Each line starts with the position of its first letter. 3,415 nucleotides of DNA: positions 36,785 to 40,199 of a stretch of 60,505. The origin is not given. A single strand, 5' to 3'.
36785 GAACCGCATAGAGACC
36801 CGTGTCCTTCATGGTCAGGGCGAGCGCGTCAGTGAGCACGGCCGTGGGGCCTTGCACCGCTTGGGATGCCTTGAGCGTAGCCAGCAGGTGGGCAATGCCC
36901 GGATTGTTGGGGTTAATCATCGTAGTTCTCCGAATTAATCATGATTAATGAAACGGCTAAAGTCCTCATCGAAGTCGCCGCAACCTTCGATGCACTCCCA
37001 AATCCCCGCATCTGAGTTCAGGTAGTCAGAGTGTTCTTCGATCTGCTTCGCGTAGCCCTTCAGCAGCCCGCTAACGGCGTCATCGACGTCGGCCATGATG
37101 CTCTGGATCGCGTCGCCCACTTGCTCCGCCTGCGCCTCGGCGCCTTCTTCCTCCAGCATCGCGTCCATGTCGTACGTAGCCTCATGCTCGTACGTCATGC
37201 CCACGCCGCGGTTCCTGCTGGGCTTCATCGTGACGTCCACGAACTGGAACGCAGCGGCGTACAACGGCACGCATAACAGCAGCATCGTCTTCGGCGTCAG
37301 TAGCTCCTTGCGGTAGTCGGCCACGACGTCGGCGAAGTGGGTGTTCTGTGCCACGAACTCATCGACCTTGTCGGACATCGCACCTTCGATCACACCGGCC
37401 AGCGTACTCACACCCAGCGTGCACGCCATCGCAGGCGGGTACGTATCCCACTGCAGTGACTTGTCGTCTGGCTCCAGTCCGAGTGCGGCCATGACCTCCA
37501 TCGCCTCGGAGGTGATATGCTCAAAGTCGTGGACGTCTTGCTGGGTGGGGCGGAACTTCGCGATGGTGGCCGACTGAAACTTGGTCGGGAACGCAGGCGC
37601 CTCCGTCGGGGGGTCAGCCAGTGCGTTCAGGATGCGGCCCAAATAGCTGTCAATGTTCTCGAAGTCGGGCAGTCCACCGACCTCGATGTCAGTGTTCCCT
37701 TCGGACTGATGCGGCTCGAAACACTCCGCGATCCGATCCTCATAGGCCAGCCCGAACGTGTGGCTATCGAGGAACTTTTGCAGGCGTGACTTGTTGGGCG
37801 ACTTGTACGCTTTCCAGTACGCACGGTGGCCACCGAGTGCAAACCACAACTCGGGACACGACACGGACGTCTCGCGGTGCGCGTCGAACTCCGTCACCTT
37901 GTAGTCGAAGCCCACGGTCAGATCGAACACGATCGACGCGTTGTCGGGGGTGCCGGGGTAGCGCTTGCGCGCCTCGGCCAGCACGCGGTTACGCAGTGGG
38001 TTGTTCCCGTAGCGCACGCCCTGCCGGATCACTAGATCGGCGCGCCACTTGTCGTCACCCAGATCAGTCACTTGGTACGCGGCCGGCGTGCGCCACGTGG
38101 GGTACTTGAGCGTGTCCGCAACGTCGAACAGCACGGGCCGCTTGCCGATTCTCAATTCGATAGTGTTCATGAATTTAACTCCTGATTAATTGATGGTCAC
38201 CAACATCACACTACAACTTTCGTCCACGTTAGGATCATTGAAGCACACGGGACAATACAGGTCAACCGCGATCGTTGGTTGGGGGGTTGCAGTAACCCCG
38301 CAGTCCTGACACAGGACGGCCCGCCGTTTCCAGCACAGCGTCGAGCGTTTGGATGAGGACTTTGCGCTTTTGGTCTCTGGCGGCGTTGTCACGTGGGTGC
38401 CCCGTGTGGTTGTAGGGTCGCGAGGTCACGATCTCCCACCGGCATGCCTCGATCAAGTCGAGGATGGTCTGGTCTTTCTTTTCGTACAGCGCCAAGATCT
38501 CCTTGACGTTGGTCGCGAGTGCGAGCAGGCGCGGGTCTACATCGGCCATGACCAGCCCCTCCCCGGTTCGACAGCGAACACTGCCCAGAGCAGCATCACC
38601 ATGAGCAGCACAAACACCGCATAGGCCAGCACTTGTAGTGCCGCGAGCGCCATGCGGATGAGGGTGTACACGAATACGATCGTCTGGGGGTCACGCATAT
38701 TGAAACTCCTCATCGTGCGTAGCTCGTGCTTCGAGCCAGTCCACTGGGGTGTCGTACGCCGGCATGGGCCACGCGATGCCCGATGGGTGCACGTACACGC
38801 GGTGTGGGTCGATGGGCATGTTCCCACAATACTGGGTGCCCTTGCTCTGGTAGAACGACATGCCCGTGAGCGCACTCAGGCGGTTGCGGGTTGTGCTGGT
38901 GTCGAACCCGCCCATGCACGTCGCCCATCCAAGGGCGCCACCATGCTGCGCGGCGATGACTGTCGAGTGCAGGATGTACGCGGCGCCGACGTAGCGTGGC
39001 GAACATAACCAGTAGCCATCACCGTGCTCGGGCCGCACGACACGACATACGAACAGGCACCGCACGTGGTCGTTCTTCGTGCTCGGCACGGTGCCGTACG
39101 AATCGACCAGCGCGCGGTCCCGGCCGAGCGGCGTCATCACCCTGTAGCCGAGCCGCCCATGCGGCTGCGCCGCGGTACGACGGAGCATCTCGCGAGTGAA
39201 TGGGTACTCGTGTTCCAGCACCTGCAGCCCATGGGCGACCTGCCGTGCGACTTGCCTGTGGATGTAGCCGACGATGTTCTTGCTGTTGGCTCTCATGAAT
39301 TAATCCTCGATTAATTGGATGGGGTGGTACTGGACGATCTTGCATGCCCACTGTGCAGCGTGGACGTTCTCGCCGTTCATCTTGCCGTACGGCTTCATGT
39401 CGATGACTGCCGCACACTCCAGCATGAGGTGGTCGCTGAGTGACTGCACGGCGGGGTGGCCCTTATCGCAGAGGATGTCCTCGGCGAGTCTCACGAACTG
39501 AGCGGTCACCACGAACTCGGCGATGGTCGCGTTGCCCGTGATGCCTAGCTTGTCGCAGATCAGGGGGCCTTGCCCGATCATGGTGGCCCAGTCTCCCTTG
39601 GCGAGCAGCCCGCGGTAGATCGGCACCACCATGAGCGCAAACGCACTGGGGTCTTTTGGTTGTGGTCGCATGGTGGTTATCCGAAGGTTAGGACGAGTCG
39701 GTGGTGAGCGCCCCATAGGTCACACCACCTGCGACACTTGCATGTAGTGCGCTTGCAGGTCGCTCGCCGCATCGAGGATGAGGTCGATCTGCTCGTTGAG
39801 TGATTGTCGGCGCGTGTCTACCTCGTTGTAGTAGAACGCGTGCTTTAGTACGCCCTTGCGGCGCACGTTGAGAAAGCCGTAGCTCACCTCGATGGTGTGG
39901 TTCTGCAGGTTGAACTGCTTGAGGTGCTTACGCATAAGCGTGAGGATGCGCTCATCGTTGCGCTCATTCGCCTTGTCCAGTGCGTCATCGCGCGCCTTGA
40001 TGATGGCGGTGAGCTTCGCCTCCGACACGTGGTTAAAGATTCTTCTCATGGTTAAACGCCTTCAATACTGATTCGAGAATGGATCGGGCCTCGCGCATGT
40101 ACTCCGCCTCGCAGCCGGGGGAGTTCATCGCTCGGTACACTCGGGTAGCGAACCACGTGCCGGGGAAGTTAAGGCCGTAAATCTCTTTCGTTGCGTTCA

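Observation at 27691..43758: Twelve palindromic TTAA-N7-TTAA boxes (core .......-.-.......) confined to the leftward early region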

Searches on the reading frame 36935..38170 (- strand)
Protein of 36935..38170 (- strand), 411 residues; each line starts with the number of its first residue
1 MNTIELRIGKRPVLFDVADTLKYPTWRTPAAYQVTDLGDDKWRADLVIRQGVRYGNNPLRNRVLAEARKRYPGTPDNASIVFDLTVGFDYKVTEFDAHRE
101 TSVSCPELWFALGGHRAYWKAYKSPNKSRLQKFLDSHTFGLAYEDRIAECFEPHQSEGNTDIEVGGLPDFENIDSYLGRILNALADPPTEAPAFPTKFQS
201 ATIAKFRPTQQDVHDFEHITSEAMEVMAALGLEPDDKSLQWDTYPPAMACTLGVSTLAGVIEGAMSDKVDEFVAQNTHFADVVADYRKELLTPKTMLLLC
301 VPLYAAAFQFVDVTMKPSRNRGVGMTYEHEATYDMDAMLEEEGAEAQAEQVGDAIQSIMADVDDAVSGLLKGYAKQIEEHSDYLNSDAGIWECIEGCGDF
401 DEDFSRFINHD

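Call 9: search_protein_families(library=pfam, proteins=[window:36935-38170:-])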
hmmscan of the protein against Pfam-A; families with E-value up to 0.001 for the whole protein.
window:36935-38170:- (411 aa): 0 families

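Call 10: search_protein_families(library=phrogs, proteins=[window:36935-38170:-])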
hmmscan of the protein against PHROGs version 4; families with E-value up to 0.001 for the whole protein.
window:36935-38170:- (411 aa): 0 families

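Call 21: find_encoding_contigs(protein=window:36935-38170:-, flank=10000, max_places=10)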
Protein window:36935-38170:- (411 aa): 2 contigs read that carry it; 2 places shown.
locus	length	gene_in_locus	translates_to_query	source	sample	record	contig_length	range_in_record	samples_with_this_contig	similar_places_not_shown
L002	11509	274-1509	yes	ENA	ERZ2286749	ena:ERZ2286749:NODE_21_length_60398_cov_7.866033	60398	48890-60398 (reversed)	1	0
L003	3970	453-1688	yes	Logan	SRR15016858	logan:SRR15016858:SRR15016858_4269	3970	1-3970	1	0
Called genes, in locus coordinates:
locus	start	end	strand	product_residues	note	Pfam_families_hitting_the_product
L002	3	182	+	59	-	?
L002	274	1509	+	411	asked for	-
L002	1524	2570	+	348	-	-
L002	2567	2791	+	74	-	-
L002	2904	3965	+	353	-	-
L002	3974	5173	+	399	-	PF13203:DUF2201_N, PF09967:DUF2201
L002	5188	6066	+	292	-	-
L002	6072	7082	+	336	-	-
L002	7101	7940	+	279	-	-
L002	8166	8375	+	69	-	-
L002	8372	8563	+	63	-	-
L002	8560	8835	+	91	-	-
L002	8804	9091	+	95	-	-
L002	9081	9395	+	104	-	-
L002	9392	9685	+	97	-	-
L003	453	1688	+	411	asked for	-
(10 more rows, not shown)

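Call 22: find_homologous_proteins(query=window:36935-38170:-)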
Query window:36935-38170:- (411 aa): 6 proteins with E <= 0.001 among 3740 candidates.
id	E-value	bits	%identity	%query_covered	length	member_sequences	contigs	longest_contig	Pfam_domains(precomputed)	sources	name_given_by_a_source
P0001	9.2e-283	955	100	100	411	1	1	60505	-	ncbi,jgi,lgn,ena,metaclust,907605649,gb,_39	metaclust:\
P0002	2.4e-145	503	56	100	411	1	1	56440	-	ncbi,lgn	-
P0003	1.3e-109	385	47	99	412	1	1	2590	-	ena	-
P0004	4.0e-87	311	43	97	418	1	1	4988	-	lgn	-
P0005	2.9e-75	272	42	90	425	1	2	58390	-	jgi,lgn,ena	jgi:hypothetical protein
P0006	1.8e-72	263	39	96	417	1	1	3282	-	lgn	-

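Call 23: find_encoding_contigs(protein=P0002, flank=10000, max_places=4)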
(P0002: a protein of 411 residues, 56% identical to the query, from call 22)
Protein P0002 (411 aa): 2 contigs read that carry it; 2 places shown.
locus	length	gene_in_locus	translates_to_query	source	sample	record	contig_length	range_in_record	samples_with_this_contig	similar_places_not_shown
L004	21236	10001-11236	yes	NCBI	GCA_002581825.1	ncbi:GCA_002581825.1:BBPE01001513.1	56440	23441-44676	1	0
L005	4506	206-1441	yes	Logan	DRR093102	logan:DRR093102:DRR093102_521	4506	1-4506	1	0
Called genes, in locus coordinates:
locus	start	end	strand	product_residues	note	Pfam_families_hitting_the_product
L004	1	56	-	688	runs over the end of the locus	PF23899:SU10_portal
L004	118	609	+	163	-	-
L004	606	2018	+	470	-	-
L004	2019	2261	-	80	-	-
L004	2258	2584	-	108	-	-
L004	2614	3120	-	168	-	-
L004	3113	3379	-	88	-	PF23793:LysC (weak)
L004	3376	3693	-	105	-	-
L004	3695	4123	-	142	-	-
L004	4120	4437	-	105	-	-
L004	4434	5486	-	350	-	-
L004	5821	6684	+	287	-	-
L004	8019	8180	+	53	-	-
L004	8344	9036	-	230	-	-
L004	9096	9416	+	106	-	-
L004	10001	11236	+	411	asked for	-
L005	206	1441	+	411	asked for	-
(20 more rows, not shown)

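Call 24: find_encoding_contigs(protein=P0005, flank=10000, max_places=4)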
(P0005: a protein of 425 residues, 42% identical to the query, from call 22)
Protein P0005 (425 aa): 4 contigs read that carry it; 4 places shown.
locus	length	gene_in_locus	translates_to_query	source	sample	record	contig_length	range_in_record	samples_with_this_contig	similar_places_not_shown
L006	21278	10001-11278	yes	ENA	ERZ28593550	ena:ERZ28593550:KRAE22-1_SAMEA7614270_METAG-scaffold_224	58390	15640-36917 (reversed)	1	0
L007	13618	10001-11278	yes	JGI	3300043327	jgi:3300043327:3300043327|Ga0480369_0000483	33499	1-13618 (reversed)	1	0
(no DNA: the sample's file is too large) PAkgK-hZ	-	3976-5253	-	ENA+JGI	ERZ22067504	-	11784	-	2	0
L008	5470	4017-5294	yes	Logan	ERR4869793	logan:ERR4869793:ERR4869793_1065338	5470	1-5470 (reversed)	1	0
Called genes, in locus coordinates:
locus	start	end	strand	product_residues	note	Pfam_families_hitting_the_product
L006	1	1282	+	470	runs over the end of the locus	-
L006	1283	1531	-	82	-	-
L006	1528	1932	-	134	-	-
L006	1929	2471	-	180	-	-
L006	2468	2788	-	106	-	-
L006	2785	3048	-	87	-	-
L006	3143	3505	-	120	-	-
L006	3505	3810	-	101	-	-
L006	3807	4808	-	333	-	-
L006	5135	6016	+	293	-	-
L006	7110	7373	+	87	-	-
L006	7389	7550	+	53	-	-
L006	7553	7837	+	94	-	-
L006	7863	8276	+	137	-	-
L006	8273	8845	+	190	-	-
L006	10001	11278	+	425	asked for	-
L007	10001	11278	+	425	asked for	-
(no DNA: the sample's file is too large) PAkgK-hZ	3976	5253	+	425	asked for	-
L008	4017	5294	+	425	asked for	-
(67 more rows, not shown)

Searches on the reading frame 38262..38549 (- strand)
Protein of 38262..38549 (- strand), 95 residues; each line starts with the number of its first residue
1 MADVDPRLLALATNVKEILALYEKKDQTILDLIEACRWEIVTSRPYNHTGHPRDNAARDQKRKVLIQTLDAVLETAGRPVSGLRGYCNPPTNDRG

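Call 43: search_protein_families(library=pfam, max_evalue=1, proteins=[window:38262-38549:-])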
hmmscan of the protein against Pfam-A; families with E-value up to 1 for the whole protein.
window:38262-38549:- (95 aa): 1 family
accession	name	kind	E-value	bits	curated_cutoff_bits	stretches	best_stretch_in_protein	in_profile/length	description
PF22554.1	Chap-C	-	0.13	13.4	27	1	14-63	22-74/91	TY-Chap C-terminal domain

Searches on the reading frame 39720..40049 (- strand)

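Call 43: search_protein_families(library=pfam, max_evalue=1, proteins=[window:39720-40049:-])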
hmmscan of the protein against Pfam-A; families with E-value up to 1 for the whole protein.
window:39720-40049:- (109 aa): 1 family
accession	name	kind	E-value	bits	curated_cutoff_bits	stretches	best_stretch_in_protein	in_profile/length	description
PF25700.1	UL128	-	0.079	13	25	1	27-83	63-118/167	Cytomegalovirus UL128 protein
